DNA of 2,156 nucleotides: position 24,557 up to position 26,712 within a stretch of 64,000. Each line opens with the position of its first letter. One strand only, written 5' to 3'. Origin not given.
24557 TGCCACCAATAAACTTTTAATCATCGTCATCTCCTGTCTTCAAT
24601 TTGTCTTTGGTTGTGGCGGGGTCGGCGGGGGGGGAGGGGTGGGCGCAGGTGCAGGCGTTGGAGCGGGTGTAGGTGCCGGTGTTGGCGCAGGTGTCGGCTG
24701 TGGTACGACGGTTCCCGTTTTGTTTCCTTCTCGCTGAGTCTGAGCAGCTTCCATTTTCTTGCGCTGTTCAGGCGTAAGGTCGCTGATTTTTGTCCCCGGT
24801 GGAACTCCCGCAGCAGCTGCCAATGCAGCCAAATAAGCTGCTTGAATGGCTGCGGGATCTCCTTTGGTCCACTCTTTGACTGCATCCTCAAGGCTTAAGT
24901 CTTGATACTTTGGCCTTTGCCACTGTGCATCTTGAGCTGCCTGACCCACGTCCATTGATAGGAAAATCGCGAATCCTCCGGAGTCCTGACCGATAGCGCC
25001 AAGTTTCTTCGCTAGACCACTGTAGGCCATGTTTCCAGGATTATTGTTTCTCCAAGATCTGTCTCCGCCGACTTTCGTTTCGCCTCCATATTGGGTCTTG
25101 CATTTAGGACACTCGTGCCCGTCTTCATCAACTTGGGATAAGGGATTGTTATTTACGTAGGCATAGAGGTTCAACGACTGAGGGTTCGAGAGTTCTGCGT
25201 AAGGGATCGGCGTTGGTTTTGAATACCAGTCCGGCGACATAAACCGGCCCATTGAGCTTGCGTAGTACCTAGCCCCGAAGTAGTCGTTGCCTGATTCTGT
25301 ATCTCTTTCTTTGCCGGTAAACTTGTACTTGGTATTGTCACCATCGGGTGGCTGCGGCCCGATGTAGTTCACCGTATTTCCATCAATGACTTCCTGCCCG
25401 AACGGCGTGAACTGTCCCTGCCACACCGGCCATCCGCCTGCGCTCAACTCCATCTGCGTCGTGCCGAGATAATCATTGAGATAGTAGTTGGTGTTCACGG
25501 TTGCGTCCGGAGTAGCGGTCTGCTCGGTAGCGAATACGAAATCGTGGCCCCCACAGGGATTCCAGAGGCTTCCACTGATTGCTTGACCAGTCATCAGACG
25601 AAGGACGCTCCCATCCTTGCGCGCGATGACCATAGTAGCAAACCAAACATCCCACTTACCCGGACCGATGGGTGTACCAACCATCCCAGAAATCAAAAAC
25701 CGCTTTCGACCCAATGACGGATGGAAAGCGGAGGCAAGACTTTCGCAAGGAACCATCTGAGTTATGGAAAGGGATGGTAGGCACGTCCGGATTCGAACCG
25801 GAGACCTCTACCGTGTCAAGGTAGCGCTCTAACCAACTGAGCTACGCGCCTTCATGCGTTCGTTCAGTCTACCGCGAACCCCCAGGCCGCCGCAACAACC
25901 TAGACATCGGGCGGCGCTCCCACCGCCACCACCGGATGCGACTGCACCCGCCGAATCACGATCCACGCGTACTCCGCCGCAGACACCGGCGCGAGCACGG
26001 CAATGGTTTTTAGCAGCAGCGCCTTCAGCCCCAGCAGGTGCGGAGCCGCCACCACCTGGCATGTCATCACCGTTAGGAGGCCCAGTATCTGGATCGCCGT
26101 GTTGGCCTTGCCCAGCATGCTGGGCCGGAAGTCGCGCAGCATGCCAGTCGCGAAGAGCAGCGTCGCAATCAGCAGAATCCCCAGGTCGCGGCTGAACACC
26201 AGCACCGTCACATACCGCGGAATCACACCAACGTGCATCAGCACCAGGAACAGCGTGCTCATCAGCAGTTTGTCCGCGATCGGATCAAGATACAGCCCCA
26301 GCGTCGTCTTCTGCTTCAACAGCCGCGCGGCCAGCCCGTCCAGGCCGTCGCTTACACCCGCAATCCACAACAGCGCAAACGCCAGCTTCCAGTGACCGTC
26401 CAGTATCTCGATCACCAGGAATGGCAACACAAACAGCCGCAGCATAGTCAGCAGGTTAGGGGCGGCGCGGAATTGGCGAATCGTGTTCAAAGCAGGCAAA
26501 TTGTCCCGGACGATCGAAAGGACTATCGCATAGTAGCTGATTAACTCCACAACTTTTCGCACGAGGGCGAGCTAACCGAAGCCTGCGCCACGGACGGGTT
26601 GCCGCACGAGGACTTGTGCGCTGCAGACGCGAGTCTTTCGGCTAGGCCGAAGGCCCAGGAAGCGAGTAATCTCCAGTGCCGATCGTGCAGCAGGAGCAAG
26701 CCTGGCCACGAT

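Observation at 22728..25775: Array of two orphan RHS toxin-tip/immunity cassettes abutting tRNA-Val, with no full-length rhs gene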

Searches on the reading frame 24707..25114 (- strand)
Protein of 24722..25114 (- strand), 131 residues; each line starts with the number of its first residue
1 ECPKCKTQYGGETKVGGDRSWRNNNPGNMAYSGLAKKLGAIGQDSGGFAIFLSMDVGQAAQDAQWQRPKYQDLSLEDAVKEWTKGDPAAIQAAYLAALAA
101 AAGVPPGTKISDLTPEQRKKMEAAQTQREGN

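Call 48: find_homologous_proteins(query=window:24722-25114:-, max_evalue=0.001)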
Query window:24722-25114:- (131 aa): 1 proteins with E <= 0.001 among 228 candidates.
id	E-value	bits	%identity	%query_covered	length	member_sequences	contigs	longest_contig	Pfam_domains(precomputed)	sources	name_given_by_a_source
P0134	3.1e-49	185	72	94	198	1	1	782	-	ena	-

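Call 59: search_protein_representatives(protein=window:24722-25114:-)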
Query: 131 residues. Proteins with E-value up to 0.001 (for the whole library): 2487; up to 1e-10: 718; up to 1e-30: 3. The best 150 are listed.
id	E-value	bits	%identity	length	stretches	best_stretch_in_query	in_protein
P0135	1.4e-37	145.2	47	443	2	7-129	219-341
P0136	7.3e-32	126.7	54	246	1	7-130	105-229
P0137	2.4e-31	125.0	44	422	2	6-129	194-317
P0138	6.5e-30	120.4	50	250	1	7-130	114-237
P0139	7.5e-30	120.2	38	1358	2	15-129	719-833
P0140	1.1e-29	119.6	50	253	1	6-130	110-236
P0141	1.5e-28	116.0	50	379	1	11-129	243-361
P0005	2.5e-28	115.2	47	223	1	1-130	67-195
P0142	2.3e-27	112.1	51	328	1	11-130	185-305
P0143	1.0e-26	110.0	48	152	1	11-130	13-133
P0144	1.1e-26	109.9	45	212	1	6-128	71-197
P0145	2.0e-24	102.6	50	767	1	2-121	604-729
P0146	3.3e-24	101.9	44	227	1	7-130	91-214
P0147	3.7e-24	101.8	50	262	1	3-130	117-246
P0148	1.5e-23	99.8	45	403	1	10-130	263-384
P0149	2.2e-23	99.3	53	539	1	14-130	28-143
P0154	2.4e-22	95.9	43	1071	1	9-130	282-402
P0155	2.7e-22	95.7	46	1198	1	11-130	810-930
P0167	8.6e-20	87.6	45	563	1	10-130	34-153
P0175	5.2e-19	85.1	46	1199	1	9-130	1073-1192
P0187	2.7e-18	82.8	46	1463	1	16-130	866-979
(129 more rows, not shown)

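Call 61: predict_structure(alignment_id=A2)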
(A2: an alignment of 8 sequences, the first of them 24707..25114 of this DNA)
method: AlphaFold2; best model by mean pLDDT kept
length: 136 residues; sequences in the alignment: 8
mean_pLDDT: 81.6   pTM: 0.73
mean pLDDT of the five models: 81.6, 79.3, 76.6, 75.0, 72.6
residues with pLDDT >= 90: 66; 70-90: 44; 50-70: 8; < 50: 18
segments of 3 or more residues with pLDDT < 50: 1-18
pLDDT, mean of each block of 10 residues (from residue 1): 41 44 80 91 86 88 92 95 89 93 96 95 84 61
secondary structure, 60 per line:
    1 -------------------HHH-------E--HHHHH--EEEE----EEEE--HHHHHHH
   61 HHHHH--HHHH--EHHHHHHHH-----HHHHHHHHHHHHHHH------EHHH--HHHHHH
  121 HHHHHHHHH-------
elements in order: H33-37 E40-43 E48-51 H54-65 H68-71 H75-82 H88-102 H115-129

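Call 63: search_protein_families(library=pfam, proteins=[P0135, P0139, P0145, P0149, P0155, P0175, P0187, P0154, P0167], max_evalue=0.001)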
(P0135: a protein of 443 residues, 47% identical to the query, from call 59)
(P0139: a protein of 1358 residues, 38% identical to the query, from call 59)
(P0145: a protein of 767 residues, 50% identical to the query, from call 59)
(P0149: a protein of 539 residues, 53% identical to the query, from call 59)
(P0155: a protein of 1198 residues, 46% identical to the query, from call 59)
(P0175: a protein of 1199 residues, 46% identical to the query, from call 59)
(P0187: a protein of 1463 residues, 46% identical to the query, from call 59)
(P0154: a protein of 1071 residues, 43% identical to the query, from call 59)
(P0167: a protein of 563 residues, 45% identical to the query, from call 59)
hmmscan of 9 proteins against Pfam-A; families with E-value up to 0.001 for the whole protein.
P0135 (443 aa): 1 family
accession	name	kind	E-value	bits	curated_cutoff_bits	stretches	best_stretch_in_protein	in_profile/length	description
PF17755.6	UvrA_DNA-bind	-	2e-07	31.7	23.2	0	347-402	4-59/110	UvrA DNA-binding domain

P0139 (1358 aa): 0 families

P0145 (767 aa): 2 families
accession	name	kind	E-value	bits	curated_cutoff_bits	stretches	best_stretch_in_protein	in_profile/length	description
PF13271.11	DUF4062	-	9e-16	58.3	24.7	1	2-85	1-82/82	Domain of unknown function (DUF4062)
PF13191.12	AAA_16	-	0.00058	20.8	32.6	0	196-251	2-60/167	AAA ATPase domain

P0149 (539 aa): 2 families
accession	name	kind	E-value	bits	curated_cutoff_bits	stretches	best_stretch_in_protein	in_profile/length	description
PF01471.23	PG_binding_1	-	2.8e-21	75.9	23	1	183-238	2-57/57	Putative peptidoglycan binding domain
PF09374.15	PG_binding_3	-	0.00028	21.5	24.6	0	214-243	2-34/76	Predicted Peptidoglycan domain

P0155 (1198 aa): 1 family
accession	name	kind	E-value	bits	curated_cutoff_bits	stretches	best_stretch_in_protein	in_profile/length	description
PF10145.14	PhageMin_Tail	-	1.8e-12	48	33.2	1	201-415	9-201/201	Phage-related minor tail protein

P0175 (1199 aa): 0 families

P0187 (1463 aa): 2 families
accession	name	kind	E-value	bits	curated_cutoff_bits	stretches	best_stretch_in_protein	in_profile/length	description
PF13884.11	Peptidase_S74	-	4.4e-17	62.6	22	2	274-323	1-57/58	Chaperone of endosialidase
PF17755.6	UvrA_DNA-bind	-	0.00057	20.6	23.2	0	921-973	9-62/110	UvrA DNA-binding domain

P0154 (1071 aa): 1 family
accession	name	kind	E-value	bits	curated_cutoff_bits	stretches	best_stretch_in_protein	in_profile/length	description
PF02557.22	VanY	-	1.8e-13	50.8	25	1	453-545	11-127/132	D-alanyl-D-alanine carboxypeptidase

P0167 (563 aa): 0 families

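Call 64: fold_search(model_id=the predicted structure, library=pdb)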
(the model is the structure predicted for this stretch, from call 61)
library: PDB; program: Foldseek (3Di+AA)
matches with E <= 10: 472; with E <= 0.001: 2
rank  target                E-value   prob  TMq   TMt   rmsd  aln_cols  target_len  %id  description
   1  7q47_B                6.3e-04  1.00  0.62  0.54   3.5       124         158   20  Endolysin from bacteriophage Enc34, catalytic domain (released 2021-11-17)
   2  7q47_A                9.0e-04  1.00  0.60  0.51   3.5       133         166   18  Endolysin from bacteriophage Enc34, catalytic domain (released 2021-11-17)
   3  7zhg_O                1.7e-01  0.96  0.29  0.28   2.9        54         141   28  High-resolution cryo-EM structure of Pyrococcus abyssi 30S ribosomal subunit bound to mRNA and initiator tRNA anticodo (released 2022-06-29)
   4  9znf_BO               1.8e-01  0.97  0.34  0.35   3.8        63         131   19  Cryo-EM structure of the Methanosarcina acetivorans 70S ribosome in complex with SriA and SriB (released 2026-01-28)
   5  1mx0_D                2.6e-01  0.96  0.32  0.10   2.5        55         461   14  Structure of topoisomerase subunit (released 2003-01-07)
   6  1mx0_B                3.0e-01  0.96  0.39  0.13   2.7        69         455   13  Structure of topoisomerase subunit (released 2003-01-07)
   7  9qeg_Am               3.3e-01  0.89  0.32  0.37   3.8        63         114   14  Cryo-EM structure of the 70S ribosome of a MLSb sensitive S. aureus strain "KES34" in complex with solithromycin (released 2025-06-04)
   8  9t4r_M                3.5e-01  0.92  0.30  0.34   2.6        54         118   13  Staphylococcus aureus 70S initiation complex with a natural mRNA (released 2026-02-25)
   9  9qf4_Ao               3.8e-01  0.87  0.29  0.28   2.9        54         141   28  Structure of P. furiosus 70S ribosome grown at 95 degC (released 2025-11-05)
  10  4v47_BM               4.0e-01  0.87  0.30  0.34   2.8        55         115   24  Real space refined coordinates of the 30S and 50S subunits fitted into the low resolution cryo-EM map of the EF-G.GTP (released 2014-07-09)
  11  5mdv_r                4.2e-01  0.90  0.29  0.34   2.6        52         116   23  Structure of ArfA and RF2 bound to the 70S ribosome (accommodated state) (released 2016-12-14)
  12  9e71_BO               4.2e-01  0.90  0.30  0.29   2.9        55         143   18  Cryo-EM structure of the Pyrobaculum calidifontis 70S ribosome (released 2024-11-20)
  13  2hkj                  4.5e-01  0.91  0.41  0.13   3.6        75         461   13  Topoisomerase VI-B bound to radicicol (released 2006-08-29)
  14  9zni_BO               4.5e-01  0.89  0.34  0.34   3.8        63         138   19  Cryo-EM structure of the Methanosarcina acetivorans 70S ribosome in complex with SriC and SriD (released 2026-01-28)
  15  8rdw_MM               4.8e-01  0.91  0.31  0.35   2.6        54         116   18  Cryo-EM structure of P. urativorans 70S ribosome in complex with hibernation factor Balon and EF-Tu(GDP) (structure 3 (released 2024-02-21)
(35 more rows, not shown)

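Call 69: search_solved_structures(query=A3, max_evalue=1, show_alignments=3)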
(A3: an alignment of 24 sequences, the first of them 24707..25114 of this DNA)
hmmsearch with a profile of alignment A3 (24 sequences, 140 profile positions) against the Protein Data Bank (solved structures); distinct sequences matched with E-value up to 1: 13.
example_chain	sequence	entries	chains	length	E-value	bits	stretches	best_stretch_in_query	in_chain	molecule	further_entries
9vvp_L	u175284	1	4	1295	2.9e-15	59.8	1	21-132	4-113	Gp29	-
7q47_A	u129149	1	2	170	7.8e-10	42.2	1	21-135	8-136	Endolysin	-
6spc_m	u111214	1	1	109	0.15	15.3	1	97-129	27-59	30S ribosomal protein S13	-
6spe_m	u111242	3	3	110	0.15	15.3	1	97-129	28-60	30S ribosomal protein S13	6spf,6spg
6htq_m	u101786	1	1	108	0.16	15.2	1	97-129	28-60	30S ribosomal protein S13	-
5njt_M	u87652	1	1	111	0.17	15.1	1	97-129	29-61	30S ribosomal protein S13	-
7unr_m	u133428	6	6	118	0.17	15.1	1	97-129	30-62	30S ribosomal protein S13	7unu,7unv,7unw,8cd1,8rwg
3j9w_AM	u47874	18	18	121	0.2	14.9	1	97-129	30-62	30S ribosomal protein uS13 | 30S ribosomal protein S13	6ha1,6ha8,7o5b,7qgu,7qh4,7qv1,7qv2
9fy1_m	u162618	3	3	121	0.28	14.4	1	97-129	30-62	Small ribosomal subunit protein uS13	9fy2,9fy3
6o8w_m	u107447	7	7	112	0.54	13.5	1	97-128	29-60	30S ribosomal protein S13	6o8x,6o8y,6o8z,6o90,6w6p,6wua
7nhk_n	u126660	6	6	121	0.59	13.4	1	97-128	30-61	30S ribosomal protein S13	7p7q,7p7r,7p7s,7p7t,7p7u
5it7_S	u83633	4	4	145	0.66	13.2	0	92-129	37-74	KLLA0B01562p | Ribosomal protein uS13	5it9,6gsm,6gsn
3j80_S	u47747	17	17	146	0.67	13.2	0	92-129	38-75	uS13 | KLLA0B01562p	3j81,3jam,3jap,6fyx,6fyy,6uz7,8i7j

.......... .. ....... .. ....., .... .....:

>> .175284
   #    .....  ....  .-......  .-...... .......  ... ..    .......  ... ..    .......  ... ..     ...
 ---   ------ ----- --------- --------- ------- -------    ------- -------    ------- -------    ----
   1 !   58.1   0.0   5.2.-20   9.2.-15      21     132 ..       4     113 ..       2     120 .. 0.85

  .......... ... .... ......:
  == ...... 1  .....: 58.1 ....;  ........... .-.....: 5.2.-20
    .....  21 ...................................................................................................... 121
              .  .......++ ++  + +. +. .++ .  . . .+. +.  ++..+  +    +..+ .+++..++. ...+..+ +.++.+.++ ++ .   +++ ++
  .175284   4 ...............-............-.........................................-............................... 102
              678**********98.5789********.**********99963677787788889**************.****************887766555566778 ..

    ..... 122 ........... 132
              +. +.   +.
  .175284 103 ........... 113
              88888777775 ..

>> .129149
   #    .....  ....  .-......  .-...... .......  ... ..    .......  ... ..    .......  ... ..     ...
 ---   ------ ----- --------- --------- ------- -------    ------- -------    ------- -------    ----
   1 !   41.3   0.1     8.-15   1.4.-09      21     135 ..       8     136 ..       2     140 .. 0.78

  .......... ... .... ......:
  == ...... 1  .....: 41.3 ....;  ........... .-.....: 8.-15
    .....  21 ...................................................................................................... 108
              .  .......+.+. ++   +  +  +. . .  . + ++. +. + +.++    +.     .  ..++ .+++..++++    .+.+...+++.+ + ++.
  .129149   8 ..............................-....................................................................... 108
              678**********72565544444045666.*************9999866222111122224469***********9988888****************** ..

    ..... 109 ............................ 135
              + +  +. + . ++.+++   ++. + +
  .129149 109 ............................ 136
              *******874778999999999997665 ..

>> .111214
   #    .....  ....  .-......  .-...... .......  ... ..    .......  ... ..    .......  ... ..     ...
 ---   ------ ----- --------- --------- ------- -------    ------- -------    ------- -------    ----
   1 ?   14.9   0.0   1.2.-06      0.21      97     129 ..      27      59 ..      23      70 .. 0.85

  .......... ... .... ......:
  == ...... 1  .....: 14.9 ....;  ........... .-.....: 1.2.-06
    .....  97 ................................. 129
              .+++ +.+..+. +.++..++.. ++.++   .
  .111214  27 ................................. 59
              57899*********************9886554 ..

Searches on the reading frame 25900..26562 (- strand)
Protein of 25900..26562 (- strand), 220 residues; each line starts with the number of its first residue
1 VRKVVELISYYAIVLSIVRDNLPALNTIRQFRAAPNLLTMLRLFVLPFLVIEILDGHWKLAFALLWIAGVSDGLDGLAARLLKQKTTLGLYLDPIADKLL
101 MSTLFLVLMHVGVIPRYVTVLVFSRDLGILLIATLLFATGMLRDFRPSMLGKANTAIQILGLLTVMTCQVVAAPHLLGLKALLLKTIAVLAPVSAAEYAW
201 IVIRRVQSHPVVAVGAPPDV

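Call 14: find_related_loci(query=window:25900-26562:-, collection=genome_contigs, flank=10000)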
Query window:25900-26562:- (220 aa) in genome_contigs; peptide patterns used: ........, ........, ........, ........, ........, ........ (x = any residue, [..] = any of these).
600 stretches matched a pattern (row limit reached: there are more); 593 encode a relative of the query (tblastn E <= 1e-3); the best 80 are kept; 80 distinct loci.
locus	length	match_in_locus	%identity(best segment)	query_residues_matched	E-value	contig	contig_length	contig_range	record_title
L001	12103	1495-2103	86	6-208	1e-109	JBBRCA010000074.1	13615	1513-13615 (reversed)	MAG: Terriglobales bacterium isolate Co_metawrap_2379 Cmw_2379_k141_7003483_length_13615_cov_8.9976, whole genome shotgu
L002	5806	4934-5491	88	23-208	2e-104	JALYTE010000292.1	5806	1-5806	MAG: Acidobacteriota bacterium isolate LIV bin22 SD1460-62_k127_712250, whole genome shotgun sequence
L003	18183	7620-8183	77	29-217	4e-89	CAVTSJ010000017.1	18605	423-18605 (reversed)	MAG: uncultured Acidobacteriaceae bacterium isolate MFD09495.bin.2.27 genome assembly, contig: contig_24777, whole genom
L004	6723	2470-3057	77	8-208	1e-88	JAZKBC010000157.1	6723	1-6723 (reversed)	MAG: Acidobacteriota bacterium isolate ADI_H3L2_1_122_18_3-bin059_1 ADIH3L21_B059_1_000000000157, whole genome shotgun s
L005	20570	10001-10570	77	28-219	1e-87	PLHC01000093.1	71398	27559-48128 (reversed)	MAG: Granulicella sp. isolate bog_210 73.20110800_S2D.32_contig_4176, whole genome shotgun sequence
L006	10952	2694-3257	76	29-217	8e-85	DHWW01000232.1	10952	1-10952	MAG TPA_asm: Granulicella sp. UBA5172 UBA5172_contig_5203, whole genome shotgun sequence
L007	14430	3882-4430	72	24-206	4e-82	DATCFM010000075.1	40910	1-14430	MAG TPA_asm: Acidobacteriaceae bacterium isolate SMAG_U7780 k141_83249, whole genome shotgun sequence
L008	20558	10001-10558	70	28-218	7e-81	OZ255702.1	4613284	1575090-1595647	MAG: Granulicella sp. isolate eb3fe9f4-ee65-407b-907d-96ae5973afdc genome assembly, chromosome: 1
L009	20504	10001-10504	78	29-196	2e-80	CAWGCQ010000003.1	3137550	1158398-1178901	MAG: uncultured Acidobacteriaceae bacterium isolate MFD06092.bin.2.198 genome assembly, contig: contig_42780, whole geno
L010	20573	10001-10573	65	17-210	5e-77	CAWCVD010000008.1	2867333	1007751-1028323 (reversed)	MAG: uncultured Acidobacteriaceae bacterium isolate MFD00964.bin.1.68 genome assembly, contig: contig_9910, whole genome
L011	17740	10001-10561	65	28-214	5e-77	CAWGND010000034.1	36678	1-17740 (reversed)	MAG: Terriglobales bacterium isolate MFD01138.bin.3.178 genome assembly, contig: contig_60164, whole genome shotgun sequ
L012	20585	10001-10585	66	28-220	2e-76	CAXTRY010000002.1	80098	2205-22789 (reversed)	MAG TPA_asm: uncultured Acidobacteriaceae bacterium isolate public_SRR14722041_metawrap_bin.2 genome assembly, contig: p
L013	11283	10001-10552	70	25-208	5e-76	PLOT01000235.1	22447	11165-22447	MAG: Granulicella sp. isolate bog_405 73.20120700_S3X.41_contig_2844, whole genome shotgun sequence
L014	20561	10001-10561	66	28-214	8e-76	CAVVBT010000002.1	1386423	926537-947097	MAG: uncultured Acidobacteriaceae bacterium isolate MFD04434.bin.1.37 genome assembly, contig: contig_18355, whole genom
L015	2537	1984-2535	68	23-206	2e-77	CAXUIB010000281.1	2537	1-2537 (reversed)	MAG TPA_asm: uncultured Acidobacteriaceae bacterium isolate public_SRR14722095_metawrap_bin.3 genome assembly, contig: p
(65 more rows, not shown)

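Call 42: search_protein_families(library=pfam, proteins=[L001:2567-4117:+, L001:4127-4807:+, L001:4845-6542:+, L001:6642-7142:-, L001:7484-8989:+, L006:3637-4524:+, L006:4521-4904:+, L006:5516-6337:-, L006:6754-7836:-, L006:8553-10205:+], max_evalue=0.001)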
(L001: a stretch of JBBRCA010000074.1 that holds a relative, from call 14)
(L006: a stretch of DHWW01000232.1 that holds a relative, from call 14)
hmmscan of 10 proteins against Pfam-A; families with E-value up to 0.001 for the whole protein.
L001:2567-4117:+ (516 aa): 2 families
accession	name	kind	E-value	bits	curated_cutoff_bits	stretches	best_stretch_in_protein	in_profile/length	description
PF05681.19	Fumerase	-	1.5e-90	303.6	25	1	11-290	2-269/270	Fumarate hydratase (Fumerase)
PF05683.17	Fumerase_C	-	1.4e-82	276.5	22.2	1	294-492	1-203/205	Fumarase C-terminus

L001:4127-4807:+ (226 aa): 1 family
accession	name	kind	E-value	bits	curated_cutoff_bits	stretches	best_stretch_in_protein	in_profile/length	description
PF03544.19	TonB_C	-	7e-11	42.9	24.6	1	146-216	6-78/79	Gram-negative bacterial TonB protein C-terminal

L001:4845-6542:+ (565 aa): 1 family
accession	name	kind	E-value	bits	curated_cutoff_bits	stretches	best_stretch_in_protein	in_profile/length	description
PF00691.25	OmpA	-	6.2e-25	87.8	27.2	1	451-546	1-98/98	OmpA family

L001:6642-7142:- (166 aa): 3 families
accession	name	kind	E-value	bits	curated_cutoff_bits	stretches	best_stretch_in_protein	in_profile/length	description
PF13620.12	CarboxypepD_reg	-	9.1e-11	42.4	32.3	1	81-160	1-81/82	Carboxypeptidase regulatory-like domain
PF13715.12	CarbopepD_reg_2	-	2.8e-06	27.7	32.2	1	82-161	1-77/88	CarboxypepD_reg-like domain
PF17210.9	SdrD_B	-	0.00072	20.2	29.7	0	86-145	16-74/112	SdrD B-like domain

L001:7484-8989:+ (501 aa): 2 families
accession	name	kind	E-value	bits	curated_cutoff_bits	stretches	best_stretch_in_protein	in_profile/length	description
PF04389.22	Peptidase_M28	-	1e-22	81.3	21.3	1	134-252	1-104/193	Peptidase family M28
PF01546.33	Peptidase_M20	-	1.5e-06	28.7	24.6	1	154-306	3-113/206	Peptidase family M20/M25/M40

L006:3637-4524:+ (295 aa): 0 families

L006:4521-4904:+ (127 aa): 2 families
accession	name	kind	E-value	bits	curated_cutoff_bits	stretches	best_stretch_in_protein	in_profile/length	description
PF13442.11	Cytochrome_CBB3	-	6.5e-13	49.2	27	1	49-122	2-68/68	Cytochrome C oxidase, cbb3-type, subunit III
PF00034.26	Cytochrom_C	-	1.6e-06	29.8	21.3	1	51-95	2-47/90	Cytochrome c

L006:5516-6337:- (273 aa): 1 family
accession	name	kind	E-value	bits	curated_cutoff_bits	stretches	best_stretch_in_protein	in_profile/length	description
PF01042.26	Ribonuc_L-PSP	-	9.6e-45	151.9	27.3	1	11-130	2-120/121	Endoribonuclease L-PSP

L006:6754-7836:- (360 aa): 1 family
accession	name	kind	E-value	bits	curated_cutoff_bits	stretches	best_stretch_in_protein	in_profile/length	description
PF00271.37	Helicase_C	-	1.6e-31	109.2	23.5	1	129-236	2-110/110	Helicase conserved C-terminal domain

L006:8553-10205:+ (550 aa): 1 family
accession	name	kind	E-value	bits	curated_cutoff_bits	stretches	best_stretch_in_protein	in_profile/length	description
PF03062.24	MBOAT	-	2.8e-31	109.5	27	1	220-450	72-323/337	MBOAT, membrane-bound O-acyltransferase family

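Call 82: search_protein_families(library=pfam, proteins=[window:25900-26562:-], max_evalue=0.00001)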
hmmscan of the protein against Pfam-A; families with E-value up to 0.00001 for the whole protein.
window:25900-26562:- (220 aa): 1 family
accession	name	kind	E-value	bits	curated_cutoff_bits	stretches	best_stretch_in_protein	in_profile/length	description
PF01066.26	CDP-OH_P_transf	-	8.3e-29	101.4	22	1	34-173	3-138/152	CDP-alcohol phosphatidyltransferase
